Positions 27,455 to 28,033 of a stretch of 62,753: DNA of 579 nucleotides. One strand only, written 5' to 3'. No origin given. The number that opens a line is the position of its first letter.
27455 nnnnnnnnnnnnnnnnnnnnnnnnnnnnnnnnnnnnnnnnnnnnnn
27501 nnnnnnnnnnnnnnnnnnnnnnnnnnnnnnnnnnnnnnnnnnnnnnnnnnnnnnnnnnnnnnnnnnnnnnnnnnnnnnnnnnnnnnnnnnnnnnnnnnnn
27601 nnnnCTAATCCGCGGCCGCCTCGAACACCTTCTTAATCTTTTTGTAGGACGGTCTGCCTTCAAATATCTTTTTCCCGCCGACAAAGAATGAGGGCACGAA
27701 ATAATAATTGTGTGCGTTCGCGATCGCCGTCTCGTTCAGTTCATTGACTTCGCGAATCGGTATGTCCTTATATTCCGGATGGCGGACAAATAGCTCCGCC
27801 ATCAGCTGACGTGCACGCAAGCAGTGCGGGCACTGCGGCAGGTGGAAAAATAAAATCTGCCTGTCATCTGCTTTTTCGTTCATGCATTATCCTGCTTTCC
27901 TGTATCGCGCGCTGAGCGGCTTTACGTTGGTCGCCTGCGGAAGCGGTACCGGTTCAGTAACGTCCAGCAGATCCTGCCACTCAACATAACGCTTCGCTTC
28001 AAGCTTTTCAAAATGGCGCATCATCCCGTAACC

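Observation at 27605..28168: Two LexA (SOS) boxes on a near-consensus promoter driving a 66-aa single-pass membrane protein and a CPHC redoxin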

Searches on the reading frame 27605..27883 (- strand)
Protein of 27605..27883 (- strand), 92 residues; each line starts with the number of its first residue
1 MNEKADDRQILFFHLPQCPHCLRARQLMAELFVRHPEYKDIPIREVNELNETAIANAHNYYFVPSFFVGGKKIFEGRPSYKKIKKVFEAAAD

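Call 6: search_protein_families(library=pfam, proteins=[window:27605-27883:-], max_evalue=0.01)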
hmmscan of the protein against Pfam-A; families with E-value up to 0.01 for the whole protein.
window:27605-27883:- (92 aa): 3 families
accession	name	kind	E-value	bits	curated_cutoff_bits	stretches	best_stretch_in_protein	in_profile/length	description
PF00462.30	Glutaredoxin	-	9.9e-06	26.1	22.9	1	11-72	2-59/60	Glutaredoxin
PF13192.12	Thioredoxin_3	-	7.8e-05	23.1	24.8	1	16-87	8-75/76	Thioredoxin domain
PF13462.12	Thioredoxin_4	-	0.00014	22.5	23.2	0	51-87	128-163/165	Thioredoxin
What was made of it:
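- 27605..27883 (-): 92-aa cytoplasmic thioredoxin-fold protein. The CPHC active site (residues 18-21) is at 27821-27832. Its start codon is 3 nt after the stop codon of the small ORF. Pfam Glutaredoxin scores 26.1 bits against a cutoff of 22.9, and Thioredoxin_3 scores 23.1 (call 6).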

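Call 7: search_protein_families(library=ncbifam, proteins=[window:27605-27883:-], max_evalue=0.01)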
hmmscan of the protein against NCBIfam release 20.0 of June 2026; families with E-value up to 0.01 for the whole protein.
window:27605-27883:- (92 aa): 7 families
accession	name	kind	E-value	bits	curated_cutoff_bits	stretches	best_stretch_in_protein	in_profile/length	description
TIGR02181.1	GRX_bact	equivalog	4.3e-05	23.7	90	1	13-73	4-61/80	glutaredoxin 3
TIGR02190.1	GlrX-dom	hypoth_equivalog_domain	0.00013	21.8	99.3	1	6-73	6-68/79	glutaredoxin-family domain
TIGR02180.1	GRX_euk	equivalog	0.00053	20.1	87.25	1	11-73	2-65/84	glutaredoxin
TIGR00411.1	redox_disulf_1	equivalog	0.0017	18.4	92.75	1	10-85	3-76/82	MJ0307 family thioredoxin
TIGR02187.2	PDO_seleno_TRX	equivalog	0.0041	16.5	185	1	9-82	131-201/209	protein disulfide oxidoreductase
NF007923.0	PRK10638.1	equivalog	0.0073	16.3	129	1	16-73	10-63/83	glutaredoxin 3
NF008401.0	PRK11200.1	equivalog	0.0094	16.1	84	0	11-72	4-68/87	GrxA family glutaredoxin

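Call 9: find_homologous_proteins(query=window:27605-27883:-)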
Query window:27605-27883:- (92 aa): 3 proteins with E <= 0.001 among 3 candidates.
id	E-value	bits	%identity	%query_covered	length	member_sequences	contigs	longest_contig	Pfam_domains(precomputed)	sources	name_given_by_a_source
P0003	3.2e-53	195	96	100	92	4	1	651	-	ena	-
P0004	1.4e-32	129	67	95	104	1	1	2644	PF13192.13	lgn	-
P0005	5.7e-32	127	64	96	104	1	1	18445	PF13192.13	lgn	-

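Call 11: find_encoding_contigs(protein=P0005, flank=8000)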
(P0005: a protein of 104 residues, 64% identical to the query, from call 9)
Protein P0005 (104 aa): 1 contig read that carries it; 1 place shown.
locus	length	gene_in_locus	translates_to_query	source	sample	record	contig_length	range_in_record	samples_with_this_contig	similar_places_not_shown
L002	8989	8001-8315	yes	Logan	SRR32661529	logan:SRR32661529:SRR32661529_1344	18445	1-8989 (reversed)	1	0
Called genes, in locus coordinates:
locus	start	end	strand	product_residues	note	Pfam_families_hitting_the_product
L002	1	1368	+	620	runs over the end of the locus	PF03979:Sigma70_r1_1 (weak), PF00140:Sigma70_r1_2, PF04542:Sigma70_r2, PF04539:Sigma70_r3, PF04545:Sigma70_r4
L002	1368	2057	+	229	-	PF12847:Methyltransf_18, PF04816:TrmK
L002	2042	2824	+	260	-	PF01784:DUF34_NIF3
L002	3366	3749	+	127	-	PF12732:YtxH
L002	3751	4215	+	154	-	PF00423:HN (weak), PF06103:DUF948 (weak)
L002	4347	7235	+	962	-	PF09586:YfhO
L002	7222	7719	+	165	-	PF00383:dCMP_cyt_deam_1, PF14437:MafB19-deam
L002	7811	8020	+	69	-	-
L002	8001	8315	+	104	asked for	PF13192:Thioredoxin_3 (weak)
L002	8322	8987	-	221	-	?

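Call 12: find_encoding_contigs(protein=P0004, flank=5000)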
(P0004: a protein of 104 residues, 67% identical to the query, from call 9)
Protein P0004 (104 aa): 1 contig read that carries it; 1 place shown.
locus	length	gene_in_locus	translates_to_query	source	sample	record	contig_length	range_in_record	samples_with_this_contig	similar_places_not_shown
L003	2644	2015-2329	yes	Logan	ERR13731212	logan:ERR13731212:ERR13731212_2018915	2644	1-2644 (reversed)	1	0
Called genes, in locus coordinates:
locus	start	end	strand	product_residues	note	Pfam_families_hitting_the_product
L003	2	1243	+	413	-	?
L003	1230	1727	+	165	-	PF00383:dCMP_cyt_deam_1, PF14437:MafB19-deam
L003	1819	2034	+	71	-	-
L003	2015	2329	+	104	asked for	PF13192:Thioredoxin_3 (weak)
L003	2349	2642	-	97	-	?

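Call 26: find_related_loci(query=A3, collection=genome_contigs, flank=10000)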
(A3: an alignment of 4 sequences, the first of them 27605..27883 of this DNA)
Query A3 (92 aa) in genome_contigs; peptide patterns used: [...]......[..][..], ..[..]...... (x = any residue, [..] = any of these).
131 stretches matched a pattern; 1 encode a relative of the query (tblastn E <= 1e-3); 1 distinct loci.
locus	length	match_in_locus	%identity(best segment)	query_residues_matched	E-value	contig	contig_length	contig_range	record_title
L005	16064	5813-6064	62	5-88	2e-28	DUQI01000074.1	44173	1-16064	MAG TPA_asm: Fastidiosipila sp. isolate AS08sgBPME_393 208832_AS08, whole genome shotgun sequence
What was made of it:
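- On LexA (SOS) regulon of Firmicutes: The genome-collection scan was used up on the redoxin (call 26).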

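Call 40: search_solved_structures(query=A3, max_evalue=1, show_alignments=2)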
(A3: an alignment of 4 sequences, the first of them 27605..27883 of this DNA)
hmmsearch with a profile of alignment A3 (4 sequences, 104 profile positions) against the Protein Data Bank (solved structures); distinct sequences matched with E-value up to 1: 45.
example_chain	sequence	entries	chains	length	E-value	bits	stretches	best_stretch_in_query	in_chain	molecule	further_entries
1fo5_A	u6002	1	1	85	1.9e-05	27.9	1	19-93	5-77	THIOREDOXIN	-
2hls_A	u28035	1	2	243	0.0042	20.4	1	24-102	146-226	protein disulfide oxidoreductase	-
2myg_A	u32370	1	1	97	0.0062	19.8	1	18-82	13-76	Dithiol glutaredoxin 1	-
1a8l_A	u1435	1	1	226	0.012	18.9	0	7-78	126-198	PROTEIN DISULFIDE OXIDOREDUCTASE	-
2l6c_A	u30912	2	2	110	0.013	18.7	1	17-88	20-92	Thioredoxin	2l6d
8t4c_A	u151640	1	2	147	0.013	18.7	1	11-73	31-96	Thioredoxin oxidoreductase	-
1j08_A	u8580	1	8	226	0.018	18.3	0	7-79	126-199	glutaredoxin-like protein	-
4mjc_A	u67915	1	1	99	0.024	17.9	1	14-83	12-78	Probable glutaredoxin ssr2061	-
3qmx_A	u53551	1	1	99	0.025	17.9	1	14-83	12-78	Glutaredoxin A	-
4mjb_A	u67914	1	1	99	0.025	17.9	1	14-83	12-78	Probable glutaredoxin ssr2061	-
1z7p_A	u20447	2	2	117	0.025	17.9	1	11-84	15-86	glutaredoxin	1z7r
4mja_A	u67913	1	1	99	0.026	17.8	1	14-83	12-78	Probable glutaredoxin ssr2061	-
2e7p_A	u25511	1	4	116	0.031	17.6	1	14-84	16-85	Glutaredoxin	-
4mje_A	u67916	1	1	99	0.033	17.5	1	14-83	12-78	Probable glutaredoxin ssr2061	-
2l57_A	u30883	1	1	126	0.046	17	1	8-93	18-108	Uncharacterized protein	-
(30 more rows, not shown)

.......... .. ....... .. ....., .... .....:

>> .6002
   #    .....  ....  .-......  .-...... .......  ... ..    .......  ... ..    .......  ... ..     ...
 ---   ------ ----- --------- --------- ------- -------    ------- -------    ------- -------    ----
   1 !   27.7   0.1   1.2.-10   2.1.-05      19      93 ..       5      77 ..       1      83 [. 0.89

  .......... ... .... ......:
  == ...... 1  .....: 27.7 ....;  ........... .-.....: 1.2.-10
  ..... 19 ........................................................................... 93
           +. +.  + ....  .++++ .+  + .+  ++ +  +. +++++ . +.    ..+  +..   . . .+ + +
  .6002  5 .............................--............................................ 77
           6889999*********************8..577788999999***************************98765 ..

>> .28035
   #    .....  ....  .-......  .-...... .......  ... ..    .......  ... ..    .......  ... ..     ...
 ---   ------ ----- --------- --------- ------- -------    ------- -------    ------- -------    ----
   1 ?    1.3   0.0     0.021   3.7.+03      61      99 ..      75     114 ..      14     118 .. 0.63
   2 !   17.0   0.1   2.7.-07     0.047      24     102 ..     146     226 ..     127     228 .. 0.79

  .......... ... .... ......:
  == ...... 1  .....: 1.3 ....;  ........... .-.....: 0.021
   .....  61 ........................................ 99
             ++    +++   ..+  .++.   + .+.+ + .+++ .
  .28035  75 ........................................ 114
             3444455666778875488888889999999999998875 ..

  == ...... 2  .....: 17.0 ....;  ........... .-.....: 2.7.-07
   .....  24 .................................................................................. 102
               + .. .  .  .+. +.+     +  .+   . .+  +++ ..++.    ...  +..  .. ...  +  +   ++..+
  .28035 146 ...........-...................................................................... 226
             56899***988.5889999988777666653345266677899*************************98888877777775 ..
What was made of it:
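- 27605..27883 (-): The best solved relative is 1FO5, the MJ0307 thioredoxin, which also has CPHC, at E 1.9e-5 (call 40).
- Its nearest relatives are small archaeal-type thioredoxins such as MJ0307 (call 40).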

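Call 50: predict_structure(alignment_id=A3)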
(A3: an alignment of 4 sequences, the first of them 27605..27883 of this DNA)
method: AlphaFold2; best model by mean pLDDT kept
length: 92 residues; sequences in the alignment: 4
mean_pLDDT: 83.8   pTM: 0.70
mean pLDDT of the five models: 83.8, 82.8, 80.9, 78.0, 68.8
residues with pLDDT >= 90: 29; 70-90: 56; 50-70: 3; < 50: 4
segments of 3 or more residues with pLDDT < 50: 1-4
pLDDT, mean of each block of 10 residues (from residue 1): 58 87 92 90 85 77 84 89 91 84
secondary structure, 60 per line:
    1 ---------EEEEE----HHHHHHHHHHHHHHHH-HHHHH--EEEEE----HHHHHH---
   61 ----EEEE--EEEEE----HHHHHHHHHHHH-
elements in order: E10-14 H19-34 H36-40 E43-47 H52-57 E65-68 E71-75 H80-91
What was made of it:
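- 27605..27883 (-): AlphaFold2 gives pLDDT 84 (call 50).
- On Thioredoxin-fold CxxC oxidoreductases (small Trx/Grx-like proteins, MJ0307 type): The AlphaFold2 model has pLDDT 84 with a beta-alpha-beta-alpha-beta-beta-alpha layout (call 50).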

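Call 56: fold_search(model_id=the predicted structure, library=pdb)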
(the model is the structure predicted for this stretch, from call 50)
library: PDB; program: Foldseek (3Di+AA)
matches with E <= 10: 1255; with E <= 0.001: 71
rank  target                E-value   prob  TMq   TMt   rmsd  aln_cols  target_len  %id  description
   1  2puk_C                1.3e-04  1.00  0.67  0.59   2.6        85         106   21  Crystal structure of the binary complex between ferredoxin: thioredoxin reductase and thioredoxin m (released 2007-07-10)
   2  1a8l                  1.6e-04  1.00  0.62  0.29   8.7       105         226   24  PROTEIN DISULFIDE OXIDOREDUCTASE FROM ARCHAEON PYROCOCCUS FURIOSUS (released 1999-03-30)
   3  7bzk_B                2.1e-04  1.00  0.69  0.63   2.8        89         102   19  Crystal structure of ferredoxin: thioredoxin reductase and thioredoxin y1 complex (released 2020-10-14)
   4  9ncl                  2.5e-04  1.00  0.69  0.61   2.5        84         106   20  Arsenic treated Treponema pallidum thioredoxin strain Nichols (released 2026-02-11)
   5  2puk_G                2.5e-04  1.00  0.67  0.60   2.5        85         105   21  Crystal structure of the binary complex between ferredoxin: thioredoxin reductase and thioredoxin m (released 2007-07-10)
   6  6gnd_B                2.5e-04  1.00  0.66  0.65   2.8        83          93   18  Crystal structure of the complex of a Ferredoxin-Flavin Thioredoxin Reductase and a Thioredoxin from Clostridium aceto (released 2018-12-12)
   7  1m7t_MODEL_1_A        2.5e-04  1.00  0.66  0.58   2.8        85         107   18  Solution Structure and Dynamics of the Human-Escherichia coli Thioredoxin Chimera: Insights into Thermodynamic (released 2002-09-25)
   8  1nsw_A                2.5e-04  1.00  0.69  0.62   3.6        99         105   12  The Crystal Structure of the K18G Mutant of the thioredoxin from Alicyclobacillus acidocaldarius (released 2003-08-05)
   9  2diy_MODEL_1_A        2.5e-04  1.00  0.68  0.51   3.1        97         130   22  The solution structure of the thioredoxin domain of human Thioredoxin-like protein 2 (released 2007-04-03)
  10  1wjk_MODEL_1_A        2.5e-04  1.00  0.58  0.54   3.7        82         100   18  Solution structure of hypothetical protein C330018D20Rik from Mus musculus (released 2004-11-29)
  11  2fch_C                2.7e-04  1.00  0.67  0.60   2.9        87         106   17  Crystal Structure of Thioredoxin Mutant G74S (released 2005-12-27)
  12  4o32_A                3.1e-04  1.00  0.67  0.69   3.2        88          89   14  Structure of a malarial protein (released 2014-12-24)
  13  6esx_B                3.3e-04  1.00  0.67  0.58   2.9        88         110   18  Caulobacter crescentus Trx1 (released 2018-01-31)
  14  3hhv                  3.5e-04  1.00  0.70  0.64   2.7        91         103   18  The crystal structure of the Thioredoxin A2 from Sulfolobus solfataricus (released 2009-10-27)
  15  6x0b_A                4.3e-04  1.00  0.71  0.58   2.6        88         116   14  Crystal Structure of Thioredoxin NaTrxh from Nicotiana alata (released 2020-07-22)
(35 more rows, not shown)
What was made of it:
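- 27605..27883 (-): Foldseek finds thioredoxins with TM 0.6-0.7 (call 56).
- On Thioredoxin-fold CxxC oxidoreductases (small Trx/Grx-like proteins, MJ0307 type): Foldseek finds thioredoxins at probability 1.00 and TM 0.6-0.7 (call 56).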

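Call 62: search_protein_families(library=phrogs, proteins=[window:27605-27883:-], max_evalue=0.01)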
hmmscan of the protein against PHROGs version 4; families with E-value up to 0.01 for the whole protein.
window:27605-27883:- (92 aa): 1 family
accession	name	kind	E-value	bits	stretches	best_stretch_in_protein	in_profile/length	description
phrog_22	-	DNA, RNA and nucleotide metabolism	0.00017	22.7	1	7-89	70-146/162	thioredoxin domain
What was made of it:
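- Its only phage-library match is a thioredoxin family filed under nucleotide metabolism (phrog_22, call 62).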

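Call 63: search_protein_families(library=padloc, proteins=[window:27605-27883:-], max_evalue=0.01)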
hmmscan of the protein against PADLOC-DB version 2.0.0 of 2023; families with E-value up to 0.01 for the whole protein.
window:27605-27883:- (92 aa): 0 families
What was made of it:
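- There is no PADLOC or toxin-family hit (call 63).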

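Call 88: find_related_loci(query=A3, collection=viral_contigs, flank=5000)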
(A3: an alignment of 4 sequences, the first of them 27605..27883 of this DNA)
Query A3 (92 aa) in viral_contigs; peptide patterns used: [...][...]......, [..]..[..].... (x = any residue, [..] = any of these).
129 stretches matched a pattern; 1 encode a relative of the query (tblastn E <= 1e-3); 1 distinct loci.
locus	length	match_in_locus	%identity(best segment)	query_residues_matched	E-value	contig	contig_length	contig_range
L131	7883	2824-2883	60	17-36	7e-6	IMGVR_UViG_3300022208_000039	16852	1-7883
